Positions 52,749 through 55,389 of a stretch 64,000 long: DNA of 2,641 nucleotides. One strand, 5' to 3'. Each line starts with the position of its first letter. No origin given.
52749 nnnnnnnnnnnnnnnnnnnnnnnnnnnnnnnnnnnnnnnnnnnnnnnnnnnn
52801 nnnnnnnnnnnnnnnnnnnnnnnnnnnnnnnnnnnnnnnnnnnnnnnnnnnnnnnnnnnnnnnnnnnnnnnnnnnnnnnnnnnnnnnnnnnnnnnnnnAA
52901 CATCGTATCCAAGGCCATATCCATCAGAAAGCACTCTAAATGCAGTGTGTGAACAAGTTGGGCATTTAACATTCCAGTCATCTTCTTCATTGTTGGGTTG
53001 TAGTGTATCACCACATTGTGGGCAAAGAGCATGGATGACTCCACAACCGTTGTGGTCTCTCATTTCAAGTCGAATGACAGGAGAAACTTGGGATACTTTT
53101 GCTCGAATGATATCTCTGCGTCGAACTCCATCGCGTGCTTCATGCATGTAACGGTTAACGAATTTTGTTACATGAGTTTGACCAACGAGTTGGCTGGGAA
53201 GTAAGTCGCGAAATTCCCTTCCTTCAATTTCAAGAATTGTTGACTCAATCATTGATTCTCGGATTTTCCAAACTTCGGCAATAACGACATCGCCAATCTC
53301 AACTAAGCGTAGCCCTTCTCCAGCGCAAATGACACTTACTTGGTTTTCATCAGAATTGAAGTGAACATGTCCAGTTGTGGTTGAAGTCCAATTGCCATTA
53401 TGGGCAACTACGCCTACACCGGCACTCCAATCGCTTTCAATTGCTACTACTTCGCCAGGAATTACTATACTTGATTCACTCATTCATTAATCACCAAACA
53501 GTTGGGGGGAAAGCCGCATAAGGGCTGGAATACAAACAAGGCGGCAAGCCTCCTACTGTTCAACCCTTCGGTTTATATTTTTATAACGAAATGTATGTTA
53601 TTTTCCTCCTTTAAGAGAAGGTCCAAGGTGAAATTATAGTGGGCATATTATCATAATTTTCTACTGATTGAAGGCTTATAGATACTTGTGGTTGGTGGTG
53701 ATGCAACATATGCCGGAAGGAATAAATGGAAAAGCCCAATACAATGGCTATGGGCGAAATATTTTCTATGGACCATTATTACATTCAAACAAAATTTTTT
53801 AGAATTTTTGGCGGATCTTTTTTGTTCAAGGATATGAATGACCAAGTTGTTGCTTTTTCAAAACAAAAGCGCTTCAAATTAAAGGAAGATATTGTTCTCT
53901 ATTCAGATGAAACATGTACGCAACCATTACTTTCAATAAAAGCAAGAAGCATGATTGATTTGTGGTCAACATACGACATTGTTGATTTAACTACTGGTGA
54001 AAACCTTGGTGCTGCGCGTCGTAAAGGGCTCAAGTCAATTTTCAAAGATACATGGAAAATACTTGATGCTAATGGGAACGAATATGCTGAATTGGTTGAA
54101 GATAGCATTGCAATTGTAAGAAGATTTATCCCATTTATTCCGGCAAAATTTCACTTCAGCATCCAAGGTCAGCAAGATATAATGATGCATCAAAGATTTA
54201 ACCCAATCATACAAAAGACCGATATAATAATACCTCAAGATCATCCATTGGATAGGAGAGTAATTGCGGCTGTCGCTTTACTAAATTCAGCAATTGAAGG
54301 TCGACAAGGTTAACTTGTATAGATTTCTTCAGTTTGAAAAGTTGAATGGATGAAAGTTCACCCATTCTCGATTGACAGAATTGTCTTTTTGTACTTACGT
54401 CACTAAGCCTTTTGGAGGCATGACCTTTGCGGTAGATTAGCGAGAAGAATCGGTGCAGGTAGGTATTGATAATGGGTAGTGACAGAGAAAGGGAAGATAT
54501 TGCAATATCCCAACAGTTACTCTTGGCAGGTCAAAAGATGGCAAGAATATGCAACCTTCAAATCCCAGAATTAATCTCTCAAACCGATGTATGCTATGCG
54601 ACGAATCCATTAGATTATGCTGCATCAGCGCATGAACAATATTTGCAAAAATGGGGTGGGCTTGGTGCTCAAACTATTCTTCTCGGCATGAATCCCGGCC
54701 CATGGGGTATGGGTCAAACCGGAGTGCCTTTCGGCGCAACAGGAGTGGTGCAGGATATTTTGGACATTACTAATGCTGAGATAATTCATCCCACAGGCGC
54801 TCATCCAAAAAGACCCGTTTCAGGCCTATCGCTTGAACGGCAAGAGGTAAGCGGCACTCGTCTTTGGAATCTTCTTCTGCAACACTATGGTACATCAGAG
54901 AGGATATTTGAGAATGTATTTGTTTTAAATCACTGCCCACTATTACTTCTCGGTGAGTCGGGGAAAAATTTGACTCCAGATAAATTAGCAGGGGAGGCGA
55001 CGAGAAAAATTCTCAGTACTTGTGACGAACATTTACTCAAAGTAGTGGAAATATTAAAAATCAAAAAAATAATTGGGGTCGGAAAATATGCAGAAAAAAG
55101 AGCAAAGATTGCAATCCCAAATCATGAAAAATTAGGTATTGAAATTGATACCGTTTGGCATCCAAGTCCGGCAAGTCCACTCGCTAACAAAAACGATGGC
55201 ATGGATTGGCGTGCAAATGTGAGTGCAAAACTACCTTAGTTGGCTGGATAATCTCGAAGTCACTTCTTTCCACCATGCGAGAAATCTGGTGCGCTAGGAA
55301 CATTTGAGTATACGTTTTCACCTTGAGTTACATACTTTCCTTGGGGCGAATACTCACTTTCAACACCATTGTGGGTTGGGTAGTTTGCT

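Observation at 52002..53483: Csl4 exosome-cap protein fused to two RRM domains and an RGG-like tail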

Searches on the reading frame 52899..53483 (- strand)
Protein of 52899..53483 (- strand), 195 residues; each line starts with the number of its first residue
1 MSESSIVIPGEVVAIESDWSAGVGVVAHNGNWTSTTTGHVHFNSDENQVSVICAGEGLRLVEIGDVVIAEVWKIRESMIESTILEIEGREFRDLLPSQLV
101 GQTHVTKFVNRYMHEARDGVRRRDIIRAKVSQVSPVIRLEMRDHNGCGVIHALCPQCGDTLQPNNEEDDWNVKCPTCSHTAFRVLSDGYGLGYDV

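Call 41: search_protein_representatives(protein=window:52899-53483:-)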
Query: 195 residues. Proteins with E-value up to 0.001 (for the whole library): 362; up to 1e-10: 87; up to 1e-30: 10. The best 150 are listed.
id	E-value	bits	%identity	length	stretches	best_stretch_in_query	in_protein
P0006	1.8e-66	239.7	55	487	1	4-193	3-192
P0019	2.1e-50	187.3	47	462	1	5-194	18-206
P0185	3.9e-40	153.7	43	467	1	4-193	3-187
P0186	5.3e-35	137.0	39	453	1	5-194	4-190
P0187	3.5e-34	134.3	46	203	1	4-166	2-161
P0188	2.8e-32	128.1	37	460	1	4-193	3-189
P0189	1.5e-31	125.7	45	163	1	4-161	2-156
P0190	1.9e-31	125.4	40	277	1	8-193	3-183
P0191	2.5e-31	125.0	39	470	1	5-193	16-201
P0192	4.1e-31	124.3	46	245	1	47-179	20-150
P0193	9.6e-29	116.6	39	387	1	4-192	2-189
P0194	7.7e-28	113.6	36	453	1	4-193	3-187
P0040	1.2e-26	109.8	34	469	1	4-190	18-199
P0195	2.1e-24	102.4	33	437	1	10-195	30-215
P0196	9.5e-24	100.3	36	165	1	4-160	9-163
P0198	1.3e-19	86.8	34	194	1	3-192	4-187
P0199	2.9e-19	85.6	32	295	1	7-192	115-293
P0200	1.2e-18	83.6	31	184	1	5-190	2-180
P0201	6.4e-17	78.0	29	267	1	3-192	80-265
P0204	9.1e-16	74.2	32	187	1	1-191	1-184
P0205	9.6e-16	74.1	32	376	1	4-193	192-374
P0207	1.4e-15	73.6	32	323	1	4-192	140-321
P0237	3.1e-12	62.7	30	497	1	5-194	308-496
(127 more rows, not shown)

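Call 54: list_cluster_members(proteins=[P0193, P0195, P0198, P0199, P0200, P0201, P0204, P0205, P0207, P0237])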
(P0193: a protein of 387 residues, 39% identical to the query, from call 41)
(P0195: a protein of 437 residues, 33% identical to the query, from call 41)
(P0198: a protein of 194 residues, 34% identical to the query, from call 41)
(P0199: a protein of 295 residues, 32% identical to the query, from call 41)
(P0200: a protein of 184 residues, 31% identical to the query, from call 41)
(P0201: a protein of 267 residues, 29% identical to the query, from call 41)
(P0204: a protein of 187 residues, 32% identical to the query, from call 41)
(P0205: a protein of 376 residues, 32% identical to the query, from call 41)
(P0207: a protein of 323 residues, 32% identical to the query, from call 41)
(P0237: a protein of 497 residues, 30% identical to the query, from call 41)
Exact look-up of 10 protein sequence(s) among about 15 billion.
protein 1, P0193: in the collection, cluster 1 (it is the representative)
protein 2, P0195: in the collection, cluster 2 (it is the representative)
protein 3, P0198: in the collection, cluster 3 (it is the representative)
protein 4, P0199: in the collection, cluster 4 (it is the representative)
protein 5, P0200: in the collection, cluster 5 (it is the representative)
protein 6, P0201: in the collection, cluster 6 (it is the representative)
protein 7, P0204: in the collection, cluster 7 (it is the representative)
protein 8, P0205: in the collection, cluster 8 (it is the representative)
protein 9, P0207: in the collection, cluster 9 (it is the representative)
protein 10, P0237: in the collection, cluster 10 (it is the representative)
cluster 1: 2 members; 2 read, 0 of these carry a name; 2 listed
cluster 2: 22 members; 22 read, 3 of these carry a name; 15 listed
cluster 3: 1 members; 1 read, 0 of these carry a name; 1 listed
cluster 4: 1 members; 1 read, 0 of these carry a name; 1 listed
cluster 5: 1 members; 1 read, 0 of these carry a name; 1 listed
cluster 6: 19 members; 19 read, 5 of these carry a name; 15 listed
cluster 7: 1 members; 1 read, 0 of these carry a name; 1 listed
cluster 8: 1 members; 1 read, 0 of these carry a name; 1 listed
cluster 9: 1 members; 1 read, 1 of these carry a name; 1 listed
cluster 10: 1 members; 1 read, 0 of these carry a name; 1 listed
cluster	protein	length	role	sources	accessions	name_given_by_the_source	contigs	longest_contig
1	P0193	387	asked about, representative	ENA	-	-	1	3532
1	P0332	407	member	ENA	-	-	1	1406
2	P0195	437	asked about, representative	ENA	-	-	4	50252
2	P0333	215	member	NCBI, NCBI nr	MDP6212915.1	MAG: hypothetical protein QGF32_05135, partial [Candidatus Thalassarchaeaceae archaeon] | hypothetical protein [Candidatus Thalassarchaeaceae archaeon]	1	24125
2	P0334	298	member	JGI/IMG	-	CxxC-x17-CxxC domain-containing protein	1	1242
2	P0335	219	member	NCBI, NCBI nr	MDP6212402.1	MAG: hypothetical protein QGF32_02455, partial [Candidatus Thalassarchaeaceae archaeon] | hypothetical protein [Candidatus Thalassarchaeaceae archaeon]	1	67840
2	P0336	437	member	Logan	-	-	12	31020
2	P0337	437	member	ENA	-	-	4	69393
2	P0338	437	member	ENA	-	-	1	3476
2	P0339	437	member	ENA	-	-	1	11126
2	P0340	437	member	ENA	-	-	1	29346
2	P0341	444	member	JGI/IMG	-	-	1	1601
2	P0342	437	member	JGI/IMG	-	-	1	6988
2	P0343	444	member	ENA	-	-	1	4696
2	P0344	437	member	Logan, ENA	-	-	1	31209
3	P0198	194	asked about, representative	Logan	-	-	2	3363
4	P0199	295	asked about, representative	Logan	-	-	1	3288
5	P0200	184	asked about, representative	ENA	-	-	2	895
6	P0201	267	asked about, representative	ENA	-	-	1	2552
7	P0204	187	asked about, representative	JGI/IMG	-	-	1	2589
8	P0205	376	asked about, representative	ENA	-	-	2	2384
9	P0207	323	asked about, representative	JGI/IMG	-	exosome complex component CSL4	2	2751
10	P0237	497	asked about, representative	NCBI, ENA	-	-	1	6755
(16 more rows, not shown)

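Call 78: search_protein_families(library=ncbifam, proteins=[P0193], max_evalue=0.00001)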
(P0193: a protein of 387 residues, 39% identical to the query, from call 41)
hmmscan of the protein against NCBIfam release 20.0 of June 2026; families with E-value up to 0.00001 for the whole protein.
P0193 (387 aa): 10 families
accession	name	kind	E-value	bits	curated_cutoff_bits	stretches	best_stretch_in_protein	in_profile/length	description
NF034126.3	PRK09521.1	equivalog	1.9e-31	109.3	90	1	3-186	1-178/180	exosome complex RNA-binding protein Csl4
NF058537.1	Rbp_regulator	equivalog_domain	3.7e-18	65.6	100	1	242-316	2-76/79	RNA-binding regulator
TIGR01622.1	SF-CC1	subfamily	9.1e-16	57.9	231.65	1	238-344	218-325/500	splicing factor, CC1-like family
TIGR01628.1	PABP-1234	subfamily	3.7e-12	46.2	497.1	1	242-347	288-393/595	polyadenylate binding protein, human types 1, 2, 3, 4 family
TIGR01642.1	U2AF_lg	subfamily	4.3e-11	42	310.3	1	237-382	294-430/510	U2 snRNP auxilliary factor, large subunit, splicing factor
TIGR01661.1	ELAV_HUD_SF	subfamily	2.2e-09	37.4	279.1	1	240-313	270-342/351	ELAV/HuD family splicing factor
TIGR01648.1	hnRNP-R-Q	subfamily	1e-06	27.9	317.85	1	239-310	58-129/577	hnRNP-R, Q splicing factor family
NF003181.1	PRK04163.1-1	equivalog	1.2e-06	27.8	200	1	3-135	3-125/221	exosome complex RNA-binding protein Rrp4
TIGR01659.1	sex-lethal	subfamily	3.4e-06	26.9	486.2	1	241-321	109-192/346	sex-lethal family splicing factor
TIGR01649.1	hnRNP-L_PTB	subfamily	9.6e-06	24.8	287.4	0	238-341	297-394/493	hnRNP-L/PTB/hephaestus splicing factor family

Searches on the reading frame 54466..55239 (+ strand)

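Call 11: search_protein_families(library=ncbifam, proteins=[window:54466-55239:+], max_evalue=0.001)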
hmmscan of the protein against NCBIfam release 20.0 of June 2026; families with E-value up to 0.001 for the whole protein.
window:54466-55239:+ (257 aa): 0 families

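Call 37: search_protein_families(library=pfam, proteins=[window:54466-55239:+], max_evalue=0.01)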
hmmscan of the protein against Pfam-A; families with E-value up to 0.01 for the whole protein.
window:54466-55239:+ (257 aa): 1 family
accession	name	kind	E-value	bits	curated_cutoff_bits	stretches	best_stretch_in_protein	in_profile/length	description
PF03167.25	UDG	-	9e-09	36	24.3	1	66-237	6-122/141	Uracil DNA glycosylase superfamily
